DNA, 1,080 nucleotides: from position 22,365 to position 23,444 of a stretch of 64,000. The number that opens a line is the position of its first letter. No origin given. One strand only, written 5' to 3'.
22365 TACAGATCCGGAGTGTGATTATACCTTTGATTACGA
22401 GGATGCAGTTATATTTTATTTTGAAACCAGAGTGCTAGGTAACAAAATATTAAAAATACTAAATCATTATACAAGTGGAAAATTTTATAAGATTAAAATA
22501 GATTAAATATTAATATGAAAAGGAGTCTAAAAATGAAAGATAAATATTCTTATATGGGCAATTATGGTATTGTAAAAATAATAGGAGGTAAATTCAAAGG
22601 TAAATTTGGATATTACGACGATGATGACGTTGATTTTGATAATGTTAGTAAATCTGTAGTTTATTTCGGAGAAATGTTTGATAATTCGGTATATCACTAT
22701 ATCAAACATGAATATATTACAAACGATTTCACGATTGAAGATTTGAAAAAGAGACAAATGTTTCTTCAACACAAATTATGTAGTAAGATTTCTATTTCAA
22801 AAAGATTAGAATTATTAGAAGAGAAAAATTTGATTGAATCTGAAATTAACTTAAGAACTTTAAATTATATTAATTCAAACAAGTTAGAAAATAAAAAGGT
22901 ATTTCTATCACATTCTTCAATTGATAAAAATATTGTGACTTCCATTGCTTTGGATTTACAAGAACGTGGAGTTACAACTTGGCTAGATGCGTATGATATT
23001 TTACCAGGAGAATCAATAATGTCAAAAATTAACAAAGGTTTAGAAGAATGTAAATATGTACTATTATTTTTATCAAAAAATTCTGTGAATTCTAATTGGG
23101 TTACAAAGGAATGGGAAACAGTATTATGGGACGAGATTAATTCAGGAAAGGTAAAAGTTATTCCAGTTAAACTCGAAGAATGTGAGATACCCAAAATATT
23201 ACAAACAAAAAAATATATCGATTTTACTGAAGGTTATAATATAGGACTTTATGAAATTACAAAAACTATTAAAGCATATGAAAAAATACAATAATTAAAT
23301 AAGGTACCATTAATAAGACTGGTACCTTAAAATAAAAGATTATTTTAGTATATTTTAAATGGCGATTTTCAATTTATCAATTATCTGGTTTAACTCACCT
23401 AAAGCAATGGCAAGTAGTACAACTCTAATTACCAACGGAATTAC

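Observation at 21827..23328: Two-gene operon: unknown 205-aa protein + TIR-domain protein with novel N-terminal domain (candidate uncharacterized TIR-based defense system)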

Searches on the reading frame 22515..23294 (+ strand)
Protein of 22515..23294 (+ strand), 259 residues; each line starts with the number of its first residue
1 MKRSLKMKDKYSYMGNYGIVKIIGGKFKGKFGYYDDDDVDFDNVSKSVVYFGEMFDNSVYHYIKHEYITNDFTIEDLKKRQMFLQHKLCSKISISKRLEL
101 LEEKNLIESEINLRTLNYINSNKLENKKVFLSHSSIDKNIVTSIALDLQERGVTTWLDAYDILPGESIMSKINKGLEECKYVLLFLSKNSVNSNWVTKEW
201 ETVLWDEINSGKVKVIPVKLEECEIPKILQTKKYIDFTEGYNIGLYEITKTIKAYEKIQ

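Call 3: search_protein_families(library=pfam, proteins=[window:22515-23294:+], max_evalue=0.1)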
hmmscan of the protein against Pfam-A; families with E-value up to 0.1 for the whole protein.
window:22515-23294:+ (259 aa): 3 families
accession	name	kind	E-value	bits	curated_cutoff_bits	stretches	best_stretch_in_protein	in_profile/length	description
PF13676.11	TIR_2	-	1.2e-30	107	28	1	129-240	1-111/122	TIR domain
PF01582.25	TIR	-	6.1e-13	49.4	21.3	1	129-224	4-100/179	TIR domain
PF08937.16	ThsB_TIR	-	0.0071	17.2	21.2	1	166-206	46-85/100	Thoeris protein ThsB, TIR-like domain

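Call 4: search_protein_families(library=padloc, proteins=[window:22515-23294:+], max_evalue=0.1)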
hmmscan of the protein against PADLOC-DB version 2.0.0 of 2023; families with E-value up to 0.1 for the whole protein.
window:22515-23294:+ (259 aa): 23 families
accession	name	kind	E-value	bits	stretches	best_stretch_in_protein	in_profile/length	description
PDLC05062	PDC-S66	-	4.2e-21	73.6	1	78-218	97-240/282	-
PDLC02962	RT-TIR_XII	-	4.2e-13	47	1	119-255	336-475/478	single gene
PDLC02012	SAVED5--SAVED_TIR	-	2.3e-12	44.7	1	127-201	14-89/404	-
PDLC02403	Aga_TIR-PNTD1-PNTD2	-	3.8e-12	44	1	127-253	3-132/443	Class I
PDLC02421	Aga_TIR-PNTD1-PNTD2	-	9.1e-12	42.8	1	127-253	4-133/430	Class I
PDLC00436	ThsB1|ThsB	-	8.1e-11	39.7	1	116-217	25-129/183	TIR-like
PDLC03957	bSEFIR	-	1.2e-10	39.8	1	119-252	32-180/412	-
PDLC00422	ThsB1|ThsB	-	1.4e-09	35.8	1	119-220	33-138/194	TIR-like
PDLC02416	Aga_REase-TIR-PNTD1-PNTD2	-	4.8e-09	33.4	1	120-253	149-279/572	Class I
PDLC02961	RT-TIR_XII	-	1.4e-08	32.1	1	121-220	342-436/475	single gene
PDLC00425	ThsB1|ThsB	-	2.7e-07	28.1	1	120-246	242-376/389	TIR-like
PDLC03015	TIR-NLR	-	2.7e-07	27.7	1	128-220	3-94/824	-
PDLC00419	ThsB1|ThsB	-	2.9e-07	28.4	1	119-220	20-124/165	TIR-like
PDLC00417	ThsB1|ThsB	-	3.4e-07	28.1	1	122-217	162-258/303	TIR-like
PDLC00426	ThsB1|ThsB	-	4.7e-07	27.4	1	103-201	211-319/352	TIR-like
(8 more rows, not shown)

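Call 6: search_protein_families(library=ncbifam, proteins=[window:22515-23294:+], max_evalue=0.1)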
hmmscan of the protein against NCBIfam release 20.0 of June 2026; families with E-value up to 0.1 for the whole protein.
window:22515-23294:+ (259 aa): 2 families
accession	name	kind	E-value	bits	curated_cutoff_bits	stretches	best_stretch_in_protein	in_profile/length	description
NF042941.1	Retron_TIR_antiphage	equivalog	5.8e-22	78.1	600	1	120-237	333-455/464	TIR domain-containing anti-phage reverse transcriptase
NF058526.1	Thoeris_type3_ThcB4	equivalog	4.6e-07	29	220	1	125-209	126-211/375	Thoeris type III anti-phage system protein ThcB4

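Call 7: search_protein_families(library=phrogs, proteins=[window:22515-23294:+], max_evalue=0.1)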
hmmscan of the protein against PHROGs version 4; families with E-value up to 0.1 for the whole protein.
window:22515-23294:+ (259 aa): 7 families
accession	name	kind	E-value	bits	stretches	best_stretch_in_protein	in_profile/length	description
phrog_15646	-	unknown function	1.4e-16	61.9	1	76-218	113-252/293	-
phrog_24215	-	unknown function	5.4e-11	43.5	1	125-239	69-184/200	-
phrog_9211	-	unknown function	2.7e-07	31.2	1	127-218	133-224/268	-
phrog_13899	-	unknown function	0.0099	16.4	1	151-229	28-105/275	-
phrog_15978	-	unknown function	0.017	16.4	1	56-104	16-63/81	-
phrog_29432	-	unknown function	0.046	15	1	50-79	43-72/112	-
phrog_17186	-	unknown function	0.094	13.6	0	135-180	3-48/78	-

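Call 9: find_homologous_proteins(query=window:22515-23294:+, max_evalue=0.001)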
Query window:22515-23294:+ (259 aa): 102 proteins with E <= 0.001 among 645 candidates.
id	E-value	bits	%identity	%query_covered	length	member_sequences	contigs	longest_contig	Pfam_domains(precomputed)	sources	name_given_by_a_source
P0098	1.1e-159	548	99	98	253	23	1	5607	PF01582.26,PF13676.12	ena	-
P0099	8.7e-116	404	73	96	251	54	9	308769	PF01582.26,PF13676.12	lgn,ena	-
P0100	4.0e-114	398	72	95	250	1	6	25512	PF01582.26,PF13676.12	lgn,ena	-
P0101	4.2e-114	398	72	95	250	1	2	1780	PF01582.26,PF13676.12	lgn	-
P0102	5.1e-114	398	72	95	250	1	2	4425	PF01582.26,PF13676.12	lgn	-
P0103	5.3e-114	398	72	95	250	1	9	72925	PF01582.26,PF13676.12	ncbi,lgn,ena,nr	ncbi:MAG: toll/interleukin-1 receptor domain-containing protein [bacterium]|nr:toll/interleukin-1 re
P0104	5.6e-114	398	72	95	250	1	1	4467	PF01582.26,PF13676.12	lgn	-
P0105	5.8e-114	398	69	97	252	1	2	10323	PF01582.26,PF13676.12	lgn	-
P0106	7.6e-114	397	72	95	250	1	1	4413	PF01582.26,PF13676.12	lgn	-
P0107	7.7e-114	397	72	95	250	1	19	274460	PF01582.26,PF13676.12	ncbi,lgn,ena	-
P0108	1.6e-113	396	72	95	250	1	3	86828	PF01582.26,PF13676.12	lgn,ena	-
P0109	2.2e-113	396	72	95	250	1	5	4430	PF01582.26,PF13676.12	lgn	-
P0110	2.4e-113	396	72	95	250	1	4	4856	PF01582.26,PF13676.12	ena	-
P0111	3.2e-113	395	72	95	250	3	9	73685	PF01582.26,PF13676.12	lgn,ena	-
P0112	3.2e-113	395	69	97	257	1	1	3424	PF01582.26,PF13676.12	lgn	-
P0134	3.2e-108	379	69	97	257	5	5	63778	PF01582.26,PF13676.12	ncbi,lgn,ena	-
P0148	4.5e-88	313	60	93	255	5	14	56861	PF01582.26,PF13676.12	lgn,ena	-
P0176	5.0e-51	192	42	90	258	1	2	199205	PF01582.26,PF13676.12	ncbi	-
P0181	1.1e-38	151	37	92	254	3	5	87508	PF01582.26,PF13676.12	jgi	jgi:TIR domain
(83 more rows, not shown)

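Call 32: find_encoding_contigs(protein=P0099, flank=5000, max_places=4)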
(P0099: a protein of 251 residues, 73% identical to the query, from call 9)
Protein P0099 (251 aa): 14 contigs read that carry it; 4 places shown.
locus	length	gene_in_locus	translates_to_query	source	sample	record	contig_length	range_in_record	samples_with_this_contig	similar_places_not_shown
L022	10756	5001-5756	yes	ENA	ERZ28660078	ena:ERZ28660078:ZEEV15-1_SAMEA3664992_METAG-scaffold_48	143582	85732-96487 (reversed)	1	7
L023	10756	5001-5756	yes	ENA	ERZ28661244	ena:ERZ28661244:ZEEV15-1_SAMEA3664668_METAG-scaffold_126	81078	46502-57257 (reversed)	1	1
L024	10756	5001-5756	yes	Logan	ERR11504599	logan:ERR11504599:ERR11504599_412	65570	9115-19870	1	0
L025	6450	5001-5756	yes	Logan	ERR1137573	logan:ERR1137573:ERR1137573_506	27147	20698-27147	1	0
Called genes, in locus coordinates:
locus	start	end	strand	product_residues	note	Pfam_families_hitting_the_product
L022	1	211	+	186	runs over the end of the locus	-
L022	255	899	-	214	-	-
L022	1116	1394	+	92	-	-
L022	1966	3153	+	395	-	PF00246:Peptidase_M14, PF07833:Cu_amine_oxidN1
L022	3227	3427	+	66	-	-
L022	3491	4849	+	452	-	PF01520:Amidase_3, PF23462:LysM3_NFP (faint), PF23473:LysM3_LYK4_5 (faint), PF00570:HRDC (faint), PF01476:LysM, PF04225:LysM_OapA (faint), PF22310:NMB0315_dom_I (faint), PF01476:LysM, +3 more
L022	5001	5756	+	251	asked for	PF01582:TIR, PF13676:TIR_2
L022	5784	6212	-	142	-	PF07486:Hydrolase_2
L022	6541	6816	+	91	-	-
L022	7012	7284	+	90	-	-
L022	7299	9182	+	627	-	PF00239:Resolvase, PF07508:Recombinase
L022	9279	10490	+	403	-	-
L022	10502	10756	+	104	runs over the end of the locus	PF21983:NikA-like (weak), PF01402:RHH_1 (weak)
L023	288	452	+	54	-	-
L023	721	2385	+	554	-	PF00239:Resolvase, PF07508:Recombinase, PF13408:Zn_ribbon_recom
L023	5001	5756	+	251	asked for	PF01582:TIR, PF13676:TIR_2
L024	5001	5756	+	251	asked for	PF01582:TIR, PF13676:TIR_2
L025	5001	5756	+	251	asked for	PF01582:TIR, PF13676:TIR_2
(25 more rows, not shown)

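Call 33: find_encoding_contigs(protein=P0176, flank=5000, max_places=3)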
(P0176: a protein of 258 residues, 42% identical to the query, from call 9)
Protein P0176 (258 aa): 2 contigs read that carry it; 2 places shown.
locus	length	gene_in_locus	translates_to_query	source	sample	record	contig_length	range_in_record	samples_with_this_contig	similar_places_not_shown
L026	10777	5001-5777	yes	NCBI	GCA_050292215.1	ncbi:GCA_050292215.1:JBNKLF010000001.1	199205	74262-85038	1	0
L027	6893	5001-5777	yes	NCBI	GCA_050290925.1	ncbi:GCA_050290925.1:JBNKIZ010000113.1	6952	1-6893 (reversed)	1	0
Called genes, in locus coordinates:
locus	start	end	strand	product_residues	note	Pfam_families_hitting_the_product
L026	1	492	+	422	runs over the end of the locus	PF00881:Nitroreductase (faint)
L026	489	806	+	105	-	-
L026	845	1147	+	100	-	PF00111:Fer2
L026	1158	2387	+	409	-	PF00753:Lactamase_B, PF19583:ODP, PF00258:Flavodoxin_1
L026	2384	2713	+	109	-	PF04891:NifQ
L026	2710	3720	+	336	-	PF00004:AAA (weak), PF07726:AAA_3 (weak), PF07728:AAA_5 (weak)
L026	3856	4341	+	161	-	-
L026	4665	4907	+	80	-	-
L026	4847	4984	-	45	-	-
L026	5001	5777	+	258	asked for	PF01582:TIR, PF13676:TIR_2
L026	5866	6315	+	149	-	PF14137:DUF4304 (weak)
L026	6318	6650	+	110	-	PF01809:YidD (weak)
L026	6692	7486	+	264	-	PF00905:Transpeptidase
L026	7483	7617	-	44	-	-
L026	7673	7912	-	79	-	-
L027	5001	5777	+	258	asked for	PF01582:TIR, PF13676:TIR_2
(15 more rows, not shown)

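Call 34: find_encoding_contigs(protein=P0181, flank=5000, max_places=3)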
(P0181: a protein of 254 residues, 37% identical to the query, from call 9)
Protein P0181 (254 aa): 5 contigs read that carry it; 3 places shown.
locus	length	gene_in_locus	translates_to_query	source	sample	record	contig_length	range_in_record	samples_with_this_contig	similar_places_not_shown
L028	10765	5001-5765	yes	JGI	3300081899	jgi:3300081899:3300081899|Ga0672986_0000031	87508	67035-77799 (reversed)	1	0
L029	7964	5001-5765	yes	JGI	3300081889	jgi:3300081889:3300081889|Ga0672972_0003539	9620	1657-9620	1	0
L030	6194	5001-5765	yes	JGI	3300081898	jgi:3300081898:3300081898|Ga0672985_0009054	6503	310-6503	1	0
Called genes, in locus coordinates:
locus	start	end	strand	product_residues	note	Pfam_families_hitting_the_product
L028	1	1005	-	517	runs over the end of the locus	PF04715:, PF00425:Chorismate_bind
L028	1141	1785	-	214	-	PF00702:Hydrolase, PF12710:HAD (weak), PF13419:HAD_2, PF13242:Hydrolase_like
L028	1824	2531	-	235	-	PF00834:Ribul_P_3_epim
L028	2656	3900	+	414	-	PF05201:GlutR_N, PF01488:Shikimate_DH, PF00745:GlutR_dimer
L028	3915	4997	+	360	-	PF03462:PCRF, PF00472:RF-1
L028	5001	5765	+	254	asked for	PF01582:TIR, PF13676:TIR_2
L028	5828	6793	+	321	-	PF17827:PrmC_N, PF01170:UPF0020 (weak), PF03602:Cons_hypoth95 (weak), PF05175:MTS, PF06325:PrmA, PF13847:Methyltransf_31, PF08242:Methyltransf_12, PF13649:Methyltransf_25, +3 more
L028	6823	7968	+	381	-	PF00561:Abhydrolase_1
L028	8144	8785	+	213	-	PF13489:Methyltransf_23 (weak), PF07021:MetW, PF13847:Methyltransf_31, PF08241:Methyltransf_11, PF08242:Methyltransf_12 (weak), PF13649:Methyltransf_25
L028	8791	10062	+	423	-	PF07690:MFS_1, PF13000:Acatn (weak)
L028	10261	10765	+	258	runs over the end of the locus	PF06764:DUF1223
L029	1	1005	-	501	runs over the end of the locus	PF04715:, PF00425:Chorismate_bind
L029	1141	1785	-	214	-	PF00702:Hydrolase, PF12710:HAD (weak), PF13419:HAD_2, PF13242:Hydrolase_like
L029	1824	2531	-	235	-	PF00834:Ribul_P_3_epim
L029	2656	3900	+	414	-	PF05201:GlutR_N, PF01488:Shikimate_DH, PF00745:GlutR_dimer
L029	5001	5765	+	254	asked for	PF01582:TIR, PF13676:TIR_2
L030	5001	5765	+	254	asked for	PF01582:TIR, PF13676:TIR_2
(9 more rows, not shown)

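Call 50: predict_structure(alignment_id=A3)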
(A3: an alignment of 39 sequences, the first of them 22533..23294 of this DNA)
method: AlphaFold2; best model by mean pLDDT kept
length: 253 residues; sequences in the alignment: 39
mean_pLDDT: 87.5   pTM: 0.86
mean pLDDT of the five models: 87.5, 86.7, 86.5, 85.7, 85.4
residues with pLDDT >= 90: 154; 70-90: 78; 50-70: 15; < 50: 6
segments of 3 or more residues with pLDDT < 50: 1-6
pLDDT, mean of each block of 10 residues (from residue 1): 46 93 93 86 78 84 94 97 95 92 94 75 89 96 93 89 86 92 85 76 80 94 91 96 94 82
secondary structure, 60 per line:
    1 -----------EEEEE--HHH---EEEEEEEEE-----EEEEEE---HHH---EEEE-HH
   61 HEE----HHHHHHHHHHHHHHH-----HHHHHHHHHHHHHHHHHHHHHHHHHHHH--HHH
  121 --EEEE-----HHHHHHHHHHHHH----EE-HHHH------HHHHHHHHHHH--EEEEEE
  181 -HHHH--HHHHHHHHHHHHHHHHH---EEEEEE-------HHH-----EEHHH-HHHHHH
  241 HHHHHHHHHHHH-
elements in order: E12-16 E25-33 E39-44 E54-57 H68-82 H88-115 E123-126 H132-144 H152-155 H162-172 E175-180 H182-185 H188-204 E208-213 H235-252

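Call 55: fold_search(model_id=the predicted structure, library=pdb)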
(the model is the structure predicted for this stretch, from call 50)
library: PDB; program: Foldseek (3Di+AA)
matches with E <= 10: 1302; with E <= 0.001: 85
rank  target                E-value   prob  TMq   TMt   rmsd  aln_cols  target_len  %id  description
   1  4w8g                  1.2e-07  1.00  0.43  0.83   2.1       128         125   18  Crystal structure of the TIR domain of the Toll-related Receptor TRR-2 from the lower metazoan Hydra magnipapillata (cry (released 2015-09-09)
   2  5uzb_A                1.2e-07  1.00  0.46  0.77   2.7       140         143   18  Cryo-EM structure of the MAL TIR domain filament (released 2017-07-26)
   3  4w8h_A                5.9e-07  1.00  0.44  0.84   2.2       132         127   17  Crystal structure of the TIR domain of the Toll-related Receptor TRR-2 from the lower metazoan Hydra magnipapillata (c (released 2015-09-09)
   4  7uxu_A                7.5e-07  1.00  0.44  0.78   2.7       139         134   26  CryoEM structure of the TIR domain from AbTir in complex with 3AD (released 2022-09-07)
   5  8w8m_1A               4.2e-06  1.00  0.39  0.69   2.6       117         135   20  Cryo-EM structure of helical filament of MyD88 TIR (released 2024-09-04)
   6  8yym_A                6.1e-06  1.00  0.39  0.70   2.3       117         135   20  Cryo-EM structure of cylindrical fiber of MyD88 TIR (released 2025-03-26)
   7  8qlp_E                1.1e-05  1.00  0.46  0.28   2.5       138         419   22  CryoEM structure of the RNA/DNA bound SPARTA (BabAgo/TIR-APAZ) tetrameric complex (released 2024-01-31)
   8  9dlg_A                1.4e-05  1.00  0.38  0.59   6.8       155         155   21  CryoEM structure of the TIR domain from human TRAM (released 2025-01-22)
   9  4lzp_D                1.6e-05  1.00  0.35  0.60   5.2       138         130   22  Structure of the TIR domain of the immunosuppressor BtpA from Brucella (released 2013-11-06)
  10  4c6r_A                2.7e-05  1.00  0.33  0.48   4.8       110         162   22  Crystal structure of the TIR domain from the Arabidopsis Thaliana disease resistance protein RPS4 (released 2014-05-28)
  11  8qlp_M                2.8e-05  1.00  0.46  0.28   2.4       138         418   23  CryoEM structure of the RNA/DNA bound SPARTA (BabAgo/TIR-APAZ) tetrameric complex (released 2024-01-31)
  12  7beq                  2.8e-05  1.00  0.44  0.76   2.5       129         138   19  MicroED structure of the MyD88 TIR domain higher-order assembly (released 2021-03-10)
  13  7xoz_B                3.6e-05  1.00  0.33  0.50   2.0        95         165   23  Crystal structure of RPPT-TIR (released 2023-11-08)
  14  8ifl_A                3.9e-05  1.00  0.47  0.29   2.3       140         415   21  Cryo-EM structure of tetrameric SPARTA gRNA-ssDNA target complex in state 1 (released 2024-01-17)
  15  9mue_B                3.9e-05  1.00  0.40  0.39   3.9       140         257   28  Cryo-EM structure of CRISPR-associated cA4 bound Cat1 Pentagonal filament assembly in the presence of NAD (ADPR modell (released 2025-04-16)
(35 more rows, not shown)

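Call 58: find_related_loci(query=A3, collection=viral_contigs, flank=5000)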
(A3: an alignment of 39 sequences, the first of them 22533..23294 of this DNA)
Query A3 (253 aa) in viral_contigs; peptide patterns used: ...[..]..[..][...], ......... (x = any residue, [..] = any of these).
56 stretches matched a pattern; 26 encode a relative of the query (tblastn E <= 1e-3); 26 distinct loci.
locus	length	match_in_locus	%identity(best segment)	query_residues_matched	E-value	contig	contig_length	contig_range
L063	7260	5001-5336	38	119-229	2e-20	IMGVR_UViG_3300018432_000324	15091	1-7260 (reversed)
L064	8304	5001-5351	38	121-233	5e-17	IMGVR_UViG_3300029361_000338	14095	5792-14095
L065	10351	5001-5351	38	121-233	5e-17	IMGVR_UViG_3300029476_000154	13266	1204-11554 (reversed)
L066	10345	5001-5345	37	123-233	2e-15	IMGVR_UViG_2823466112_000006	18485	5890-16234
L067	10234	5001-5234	38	112-193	4e-9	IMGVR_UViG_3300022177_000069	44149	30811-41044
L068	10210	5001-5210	42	122-193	4e-8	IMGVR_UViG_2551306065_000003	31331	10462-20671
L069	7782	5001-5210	40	122-193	1e-7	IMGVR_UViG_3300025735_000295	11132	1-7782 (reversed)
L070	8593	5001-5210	40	122-193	1e-7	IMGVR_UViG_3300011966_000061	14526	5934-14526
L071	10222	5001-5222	39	118-193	2e-7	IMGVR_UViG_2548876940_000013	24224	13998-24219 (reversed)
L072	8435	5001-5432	28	103-252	6e-7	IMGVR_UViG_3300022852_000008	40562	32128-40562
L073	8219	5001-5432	28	103-252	6e-7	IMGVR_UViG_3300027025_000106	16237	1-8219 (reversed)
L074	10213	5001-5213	35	122-193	1e-6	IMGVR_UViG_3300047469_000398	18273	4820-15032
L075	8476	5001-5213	35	122-193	9e-7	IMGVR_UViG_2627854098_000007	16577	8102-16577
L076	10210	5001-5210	39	122-193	1e-6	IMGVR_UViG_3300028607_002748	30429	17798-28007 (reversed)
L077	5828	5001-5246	36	113-193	1e-6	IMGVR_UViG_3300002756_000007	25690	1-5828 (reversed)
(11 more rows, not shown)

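Call 59: find_encoding_contigs(protein=P0148, flank=4000, max_places=4)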
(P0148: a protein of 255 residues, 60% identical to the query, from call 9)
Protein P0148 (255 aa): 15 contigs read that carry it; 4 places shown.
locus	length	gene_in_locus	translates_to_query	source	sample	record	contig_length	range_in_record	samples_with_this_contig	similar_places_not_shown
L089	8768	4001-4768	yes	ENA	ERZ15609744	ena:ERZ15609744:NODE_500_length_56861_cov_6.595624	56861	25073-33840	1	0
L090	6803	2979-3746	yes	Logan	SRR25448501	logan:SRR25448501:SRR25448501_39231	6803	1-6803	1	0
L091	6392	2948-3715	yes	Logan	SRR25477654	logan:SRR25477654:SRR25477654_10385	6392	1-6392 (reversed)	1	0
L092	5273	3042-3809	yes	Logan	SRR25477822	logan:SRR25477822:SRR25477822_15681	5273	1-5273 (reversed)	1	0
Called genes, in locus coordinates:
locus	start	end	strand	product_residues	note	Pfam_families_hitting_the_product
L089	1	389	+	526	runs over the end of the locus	PF00239:Resolvase, PF07508:Recombinase, PF13408:Zn_ribbon_recom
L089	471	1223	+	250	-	-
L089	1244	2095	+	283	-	PF02498:Bro-N (weak)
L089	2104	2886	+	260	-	PF18742:DpnII-MboI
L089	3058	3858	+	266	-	PF23462:LysM3_NFP (faint), PF23473:LysM3_LYK4_5 (faint), PF00570:HRDC (faint), PF22310:NMB0315_dom_I (faint), PF23446:LysM1_NFP_LYK (faint), PF23457:LysM2_NFP (faint), PF23472:LysM2_CERK1_LYK3_4_5 (faint), PF01476:LysM, +1 more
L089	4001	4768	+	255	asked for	PF01582:TIR, PF13676:TIR_2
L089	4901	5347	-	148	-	-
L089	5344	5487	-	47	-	-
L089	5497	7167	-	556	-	-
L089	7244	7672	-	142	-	PF07486:Hydrolase_2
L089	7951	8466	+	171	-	-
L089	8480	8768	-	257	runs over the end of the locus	-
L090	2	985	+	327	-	?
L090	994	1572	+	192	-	PF01725:Ham1p_like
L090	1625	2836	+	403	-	PF01520:Amidase_3, PF22310:NMB0315_dom_I (faint), PF23462:LysM3_NFP (faint), PF23473:LysM3_LYK4_5 (faint), PF00570:HRDC (faint), PF01476:LysM, PF23446:LysM1_NFP_LYK (faint), PF01476:LysM, +2 more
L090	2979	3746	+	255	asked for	PF01582:TIR, PF13676:TIR_2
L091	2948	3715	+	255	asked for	PF01582:TIR, PF13676:TIR_2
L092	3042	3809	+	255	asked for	PF01582:TIR, PF13676:TIR_2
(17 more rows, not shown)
